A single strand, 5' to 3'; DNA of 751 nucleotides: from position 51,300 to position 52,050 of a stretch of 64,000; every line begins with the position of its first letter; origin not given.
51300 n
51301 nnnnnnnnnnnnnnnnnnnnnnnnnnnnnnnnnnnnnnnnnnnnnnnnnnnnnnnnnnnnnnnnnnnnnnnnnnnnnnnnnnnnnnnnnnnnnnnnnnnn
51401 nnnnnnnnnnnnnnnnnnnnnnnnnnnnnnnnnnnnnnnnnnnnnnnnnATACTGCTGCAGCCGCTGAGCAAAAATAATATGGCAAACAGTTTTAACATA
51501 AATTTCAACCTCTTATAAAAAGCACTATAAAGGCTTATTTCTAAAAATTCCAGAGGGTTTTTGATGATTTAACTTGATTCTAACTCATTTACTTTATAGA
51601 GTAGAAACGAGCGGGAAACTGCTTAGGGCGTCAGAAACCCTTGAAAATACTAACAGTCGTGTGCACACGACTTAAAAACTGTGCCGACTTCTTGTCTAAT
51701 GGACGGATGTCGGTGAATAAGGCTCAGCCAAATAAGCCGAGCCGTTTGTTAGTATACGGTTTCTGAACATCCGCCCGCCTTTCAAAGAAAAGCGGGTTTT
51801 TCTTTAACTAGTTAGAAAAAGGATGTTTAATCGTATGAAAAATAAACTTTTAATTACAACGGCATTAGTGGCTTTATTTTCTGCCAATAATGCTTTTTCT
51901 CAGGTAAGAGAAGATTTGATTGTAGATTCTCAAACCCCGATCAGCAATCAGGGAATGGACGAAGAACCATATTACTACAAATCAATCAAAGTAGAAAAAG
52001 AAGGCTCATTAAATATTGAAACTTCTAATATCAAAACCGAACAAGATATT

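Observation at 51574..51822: GC-rich, multi-helix structured RNA upstream of the autotransporter gene, with terminator/closing-helix competition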

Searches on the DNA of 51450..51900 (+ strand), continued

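Call 49: search_rna_families(sources=[L038, L093, L068, L066, L100, L106, L078, L019], threshold=evalue, max_evalue=1)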
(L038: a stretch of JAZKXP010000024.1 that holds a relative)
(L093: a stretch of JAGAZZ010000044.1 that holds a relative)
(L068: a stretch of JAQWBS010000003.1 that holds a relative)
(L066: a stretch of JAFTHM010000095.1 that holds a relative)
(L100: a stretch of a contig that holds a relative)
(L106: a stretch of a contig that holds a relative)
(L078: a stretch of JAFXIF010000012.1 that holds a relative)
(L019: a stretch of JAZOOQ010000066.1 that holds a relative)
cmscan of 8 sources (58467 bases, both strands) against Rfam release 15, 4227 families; matches with E-value up to 1: 19.
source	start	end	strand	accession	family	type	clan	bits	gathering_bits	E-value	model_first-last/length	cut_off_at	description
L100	6046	6119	+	RF00005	tRNA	Gene; tRNA;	CL00001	66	29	3.6e-12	1-71/71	no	tRNA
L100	5051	5123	-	RF00005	tRNA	Gene; tRNA;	CL00001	63.5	29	1.8e-11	1-71/71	no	tRNA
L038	2115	2197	+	RF02221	sRNA-Xcc1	Gene; sRNA;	-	36.7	53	0.0085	1-87/87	no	sRNA-Xcc1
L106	1749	1832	+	RF02221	sRNA-Xcc1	Gene; sRNA;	-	34.9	53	0.024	1-87/87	no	sRNA-Xcc1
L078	4810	4893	+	RF02221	sRNA-Xcc1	Gene; sRNA;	-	34.7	53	0.026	1-87/87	no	sRNA-Xcc1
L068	5407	5490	+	RF02221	sRNA-Xcc1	Gene; sRNA;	-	33.8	53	0.043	1-87/87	no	sRNA-Xcc1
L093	1281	1365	-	RF02221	sRNA-Xcc1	Gene; sRNA;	-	33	53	0.064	1-87/87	no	sRNA-Xcc1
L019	3554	3664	-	RF02053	STnc430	Gene; sRNA;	-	32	47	0.36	1-162/162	no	Enterobacterial sRNA STnc430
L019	7702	7785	+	RF02221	sRNA-Xcc1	Gene; sRNA;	-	31.6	53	0.14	1-87/87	no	sRNA-Xcc1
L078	24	107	-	RF02221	sRNA-Xcc1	Gene; sRNA;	-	31.5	53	0.15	1-87/87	no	sRNA-Xcc1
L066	2348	2437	-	RF02221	sRNA-Xcc1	Gene; sRNA;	-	29.3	53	0.5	1-87/87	no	sRNA-Xcc1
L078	552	694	+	RF04209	MIR7533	Gene; miRNA;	-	28.8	230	0.084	1-249/249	no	MIR7533 microRNA precursor family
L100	7145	7232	-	RF02221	sRNA-Xcc1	Gene; sRNA;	-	28.3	53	0.84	1-87/87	no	sRNA-Xcc1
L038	7292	7385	+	RF02221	sRNA-Xcc1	Gene; sRNA;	-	28.2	53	0.91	1-87/87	no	sRNA-Xcc1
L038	7286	7383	+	RF01695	C4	Gene; antisense;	CL00128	28.1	45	0.32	1-87/87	no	C4 antisense RNA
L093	448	489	+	RF03849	MIR1219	Gene; miRNA;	-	28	79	0.15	21-62/82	no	MIR1219 microRNA precursor family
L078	4804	4891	+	RF01695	C4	Gene; antisense;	CL00128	26.8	45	0.65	1-87/87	no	C4 antisense RNA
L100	5011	5113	-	RF00513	Trp_leader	Cis-reg; leader;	-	26.3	41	0.39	1-100/100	no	Tryptophan operon leader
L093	448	489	-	RF03849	MIR1219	Gene; miRNA;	-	25.7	79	0.62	21-62/82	no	MIR1219 microRNA precursor family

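Call 67: search_with_rna_model(model_id=R1, source=L135, max_evalue=10, filters=off, show_alignments=1)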
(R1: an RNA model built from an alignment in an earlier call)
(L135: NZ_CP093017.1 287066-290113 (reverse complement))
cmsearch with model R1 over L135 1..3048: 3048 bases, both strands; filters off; matches with E-value up to 10: 40.
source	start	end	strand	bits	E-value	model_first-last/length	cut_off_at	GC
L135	1503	1568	-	6.8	0.27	1-154/154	no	0.55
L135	1390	1577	+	6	0.4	1-154/154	no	0.56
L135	2261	2344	+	5.7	0.48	1-154/154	no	0.54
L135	171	340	+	5.4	0.56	1-154/154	no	0.5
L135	2163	2194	+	4.8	0.75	1-154/154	no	0.56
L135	2643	2674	+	4.6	0.87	1-154/154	no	0.62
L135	1991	2009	+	3.1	1.9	1-154/154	no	0.84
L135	2114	2179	-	2.9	2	1-154/154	no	0.59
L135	2947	2984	+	2.7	2.3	1-154/154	no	0.66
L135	49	86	+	2.6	2.4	1-154/154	no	0.61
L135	2559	2589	+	2.6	2.5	1-154/154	no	0.65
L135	2944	2981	-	2.5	2.5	1-154/154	no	0.68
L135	1724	1735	-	2.3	2.8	1-154/154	no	0.67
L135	656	697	+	2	3.3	1-154/154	no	0.57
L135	375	448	-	1.9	3.6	1-154/154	no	0.59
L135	2380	2408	+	1.8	3.7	1-154/154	no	0.69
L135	334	354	-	1.7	3.9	62-82/154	no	0.52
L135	2208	2276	-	1.6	4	1-154/154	no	0.59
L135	290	314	-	1.4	4.4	59-85/154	no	0.48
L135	1980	1988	+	1.4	4.5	1-154/154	no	0.78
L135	761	785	+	1.4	4.6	1-154/154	no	0.68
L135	2023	2053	-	1.3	4.7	1-154/154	no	0.65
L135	906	934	+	1.3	4.8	1-154/154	no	0.52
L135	352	387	+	1.1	5.3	1-154/154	no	0.64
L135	2377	2399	-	1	5.5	1-154/154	no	0.65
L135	1189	1210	+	0.9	5.8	1-154/154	no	0.41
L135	997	1037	+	0.9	5.9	1-154/154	no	0.63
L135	582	618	+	0.8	6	1-154/154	no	0.59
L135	1601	1651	-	0.7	6.5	1-154/154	no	0.61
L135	1315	1333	-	0.6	6.8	1-154/154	no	0.68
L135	767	784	-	0.5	7.2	28-45/154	no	0.61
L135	2478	2499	-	0.4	7.8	1-154/154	no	0.73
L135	2518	2551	+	0.3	8.1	1-154/154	no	0.68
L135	2125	2149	+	0.2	8.3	1-154/154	no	0.6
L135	1066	1091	+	0.2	8.5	1-154/154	no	0.46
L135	1437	1487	-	0.1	9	1-154/154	no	0.51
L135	2058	2068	+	0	9.4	1-154/154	no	0.64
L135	2708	2727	+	0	9.5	1-154/154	no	0.75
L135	57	99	-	-0.1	9.9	1-154/154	no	0.58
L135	35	47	+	-0.1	10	1-154/154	no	0.77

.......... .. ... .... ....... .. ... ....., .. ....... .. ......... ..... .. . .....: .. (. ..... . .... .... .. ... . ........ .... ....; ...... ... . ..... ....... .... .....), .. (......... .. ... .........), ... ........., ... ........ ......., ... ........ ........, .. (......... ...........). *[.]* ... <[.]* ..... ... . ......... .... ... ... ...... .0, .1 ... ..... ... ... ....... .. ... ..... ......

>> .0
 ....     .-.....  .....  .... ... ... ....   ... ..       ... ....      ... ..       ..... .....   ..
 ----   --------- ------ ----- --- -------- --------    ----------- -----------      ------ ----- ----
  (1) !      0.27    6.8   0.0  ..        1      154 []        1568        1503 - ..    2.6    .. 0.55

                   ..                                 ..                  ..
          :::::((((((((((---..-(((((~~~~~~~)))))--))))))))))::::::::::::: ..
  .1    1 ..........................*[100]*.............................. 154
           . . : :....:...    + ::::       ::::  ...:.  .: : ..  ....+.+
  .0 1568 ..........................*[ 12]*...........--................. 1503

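Call 80: search_with_rna_model(model_id=R1, sources=[L115, L116, L117, L118, L119, L120, L121, L122, L123, L124, L125, L126, L127, L128, L129, L130, L132, L133, L134, L001, L009, L012], max_evalue=1)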
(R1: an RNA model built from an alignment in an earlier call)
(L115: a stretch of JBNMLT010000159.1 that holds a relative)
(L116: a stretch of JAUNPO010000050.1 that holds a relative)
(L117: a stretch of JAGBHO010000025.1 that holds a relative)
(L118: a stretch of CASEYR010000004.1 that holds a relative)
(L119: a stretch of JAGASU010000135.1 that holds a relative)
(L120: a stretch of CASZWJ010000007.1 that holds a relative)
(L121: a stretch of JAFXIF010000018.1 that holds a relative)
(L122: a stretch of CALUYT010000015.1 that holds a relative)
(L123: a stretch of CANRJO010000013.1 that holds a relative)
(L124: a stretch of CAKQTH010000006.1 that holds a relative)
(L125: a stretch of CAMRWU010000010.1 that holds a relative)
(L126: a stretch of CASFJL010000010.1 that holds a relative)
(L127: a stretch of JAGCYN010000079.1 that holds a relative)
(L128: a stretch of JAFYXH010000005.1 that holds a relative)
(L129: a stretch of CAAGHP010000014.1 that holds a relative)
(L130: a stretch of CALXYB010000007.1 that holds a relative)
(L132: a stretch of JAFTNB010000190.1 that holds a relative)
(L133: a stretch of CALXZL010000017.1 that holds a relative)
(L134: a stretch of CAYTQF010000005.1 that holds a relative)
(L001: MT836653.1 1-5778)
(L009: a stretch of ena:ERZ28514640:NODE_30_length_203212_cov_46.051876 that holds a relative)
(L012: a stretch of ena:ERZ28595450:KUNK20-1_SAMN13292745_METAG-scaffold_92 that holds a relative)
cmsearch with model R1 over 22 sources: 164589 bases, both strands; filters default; matches with E-value up to 1: 25.
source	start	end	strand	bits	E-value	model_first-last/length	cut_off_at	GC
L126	6669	6822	+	170.2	1.5e-36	1-154/154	no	0.49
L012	2793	2945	+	167.5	6.3e-36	1-154/154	no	0.48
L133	7061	7215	-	165.5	1.7e-35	1-154/154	no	0.47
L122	5609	5762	+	165.5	1.8e-35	1-154/154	no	0.48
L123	2821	2974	+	164.7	2.6e-35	1-154/154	no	0.47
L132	4889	5041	-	164.5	2.9e-35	1-154/154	no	0.48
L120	3954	4110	+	162.9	6.7e-35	1-154/154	no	0.46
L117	5078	5230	-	162.5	8.5e-35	1-154/154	no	0.5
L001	577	729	+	162.5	8.5e-35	1-154/154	no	0.5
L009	2791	2946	+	162.4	8.8e-35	1-154/154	no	0.48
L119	5608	5762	+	161.1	1.7e-34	1-154/154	no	0.48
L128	615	776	-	157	1.5e-33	1-154/154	no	0.46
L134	2778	2930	-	153.3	1e-32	1-154/154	no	0.47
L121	4936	5091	-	149.4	7.8e-32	1-154/154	no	0.47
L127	6420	6572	-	147.8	1.8e-31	1-154/154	no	0.51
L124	4015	4174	+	146.2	4.1e-31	1-154/154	no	0.44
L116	4112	4281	-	135.5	1.1e-28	1-154/154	no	0.43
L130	2627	2789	-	130.7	1.3e-27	1-154/154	no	0.44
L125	7223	7382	-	128.2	4.8e-27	1-154/154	no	0.46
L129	2300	2467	-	115.4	3.9e-24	1-154/154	no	0.45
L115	1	174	+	107.2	2.8e-22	5-154/154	5'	0.42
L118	6080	6224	+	105.6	6.3e-22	1-154/154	no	0.51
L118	5700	5883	+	43.9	6e-08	1-154/154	no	0.4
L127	6434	6566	+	16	0.12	7-140/154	no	0.47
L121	4950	5085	+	13.9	0.37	7-140/154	no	0.43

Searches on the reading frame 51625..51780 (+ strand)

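Call 56: search_protein_families(library=pfam, proteins=[L096:6978-8000:+, L102:4665-5858:+], max_evalue=0.01)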
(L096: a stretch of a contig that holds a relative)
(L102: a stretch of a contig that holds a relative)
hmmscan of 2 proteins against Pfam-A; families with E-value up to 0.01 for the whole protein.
L096:6978-8000:+ (341 aa): 4 families
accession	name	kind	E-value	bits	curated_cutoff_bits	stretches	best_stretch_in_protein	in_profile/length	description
PF00535.33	Glycos_transf_2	-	1.8e-38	132.6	23.3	1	5-168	1-164/168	Glycosyl transferase family 2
PF10111.15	Glyco_tranf_2_2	-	4.6e-14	53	27.3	1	5-105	1-104/276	Glycosyltransferase like family 2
PF13641.12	Glyco_tranf_2_3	-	4.5e-07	30.6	27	1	4-104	3-111/230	Glycosyltransferase like family 2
PF13704.12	Glyco_tranf_2_4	-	0.00038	21.3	27.5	0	12-95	2-84/98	Glycosyl transferase family 2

L102:4665-5858:+ (398 aa): 3 families
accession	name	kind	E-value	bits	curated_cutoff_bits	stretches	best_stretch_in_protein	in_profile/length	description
PF04471.18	Mrr_cat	-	1.5e-28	99.6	21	1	286-390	2-111/115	Restriction endonuclease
PF22722.2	NA-iREase1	-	3.5e-13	49.9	27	1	293-388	1-102/106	NACHT-associated inactive Restriction Endonuclease 1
PF13156.12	Mrr_cat_2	-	3.7e-06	27.3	22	1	307-390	20-110/127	Restriction endonuclease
